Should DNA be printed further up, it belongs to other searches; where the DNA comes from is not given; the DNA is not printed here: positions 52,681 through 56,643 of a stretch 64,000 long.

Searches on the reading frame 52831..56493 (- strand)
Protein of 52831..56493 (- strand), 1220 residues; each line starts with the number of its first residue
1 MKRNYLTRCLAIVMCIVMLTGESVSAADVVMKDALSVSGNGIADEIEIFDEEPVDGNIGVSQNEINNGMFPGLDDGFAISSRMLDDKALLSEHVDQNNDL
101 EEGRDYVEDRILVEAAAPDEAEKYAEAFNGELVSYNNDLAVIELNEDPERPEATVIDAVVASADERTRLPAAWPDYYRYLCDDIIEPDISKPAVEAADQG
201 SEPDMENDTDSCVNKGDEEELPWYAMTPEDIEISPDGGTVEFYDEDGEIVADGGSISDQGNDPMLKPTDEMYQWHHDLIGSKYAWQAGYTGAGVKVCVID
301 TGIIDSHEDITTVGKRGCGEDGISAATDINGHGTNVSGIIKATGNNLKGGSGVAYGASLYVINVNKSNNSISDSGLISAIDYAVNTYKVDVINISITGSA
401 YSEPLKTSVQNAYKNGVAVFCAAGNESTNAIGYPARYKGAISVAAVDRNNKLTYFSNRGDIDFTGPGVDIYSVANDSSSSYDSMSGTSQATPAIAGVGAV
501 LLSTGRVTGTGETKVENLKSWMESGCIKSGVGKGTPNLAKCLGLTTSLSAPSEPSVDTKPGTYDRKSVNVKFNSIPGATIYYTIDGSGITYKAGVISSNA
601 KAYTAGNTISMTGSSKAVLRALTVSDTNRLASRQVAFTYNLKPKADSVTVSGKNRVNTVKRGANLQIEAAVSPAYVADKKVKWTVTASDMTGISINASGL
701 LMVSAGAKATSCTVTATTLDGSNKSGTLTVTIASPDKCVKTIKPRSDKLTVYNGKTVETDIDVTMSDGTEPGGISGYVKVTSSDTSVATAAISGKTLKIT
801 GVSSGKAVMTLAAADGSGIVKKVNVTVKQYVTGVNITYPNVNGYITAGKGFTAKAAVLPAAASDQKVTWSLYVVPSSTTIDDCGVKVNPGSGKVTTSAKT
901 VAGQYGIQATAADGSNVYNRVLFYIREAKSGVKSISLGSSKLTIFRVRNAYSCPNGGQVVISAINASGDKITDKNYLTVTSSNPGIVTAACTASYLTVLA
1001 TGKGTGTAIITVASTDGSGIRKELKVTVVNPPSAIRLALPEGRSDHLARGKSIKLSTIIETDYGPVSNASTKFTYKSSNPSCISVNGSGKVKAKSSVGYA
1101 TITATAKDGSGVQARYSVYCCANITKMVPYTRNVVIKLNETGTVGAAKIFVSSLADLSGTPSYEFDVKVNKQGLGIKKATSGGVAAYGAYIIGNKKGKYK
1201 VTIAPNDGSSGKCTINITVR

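Call 14: search_protein_families(library=pfam, proteins=[window:52831-56493:-])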
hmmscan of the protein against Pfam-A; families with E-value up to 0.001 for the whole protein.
window:52831-56493:- (1220 aa): 4 families
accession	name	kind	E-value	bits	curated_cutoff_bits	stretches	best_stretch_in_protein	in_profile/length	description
PF00082.27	Peptidase_S8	-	7.3e-41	140.8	21.8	1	291-505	1-256/288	Subtilase family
PF02368.24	Big_2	-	2.5e-12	47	22.8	2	1064-1111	26-73/79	Bacterial Ig-like domain (group 2)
PF13290.12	CHB_HEX_C_1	-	0.00019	21.7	22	1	559-627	2-59/67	Chitobiase/beta-hexosaminidase C-terminal domain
PF13287.12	Fn3_assoc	-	0.00084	19.8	23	0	570-626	1-47/59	Fn3 associated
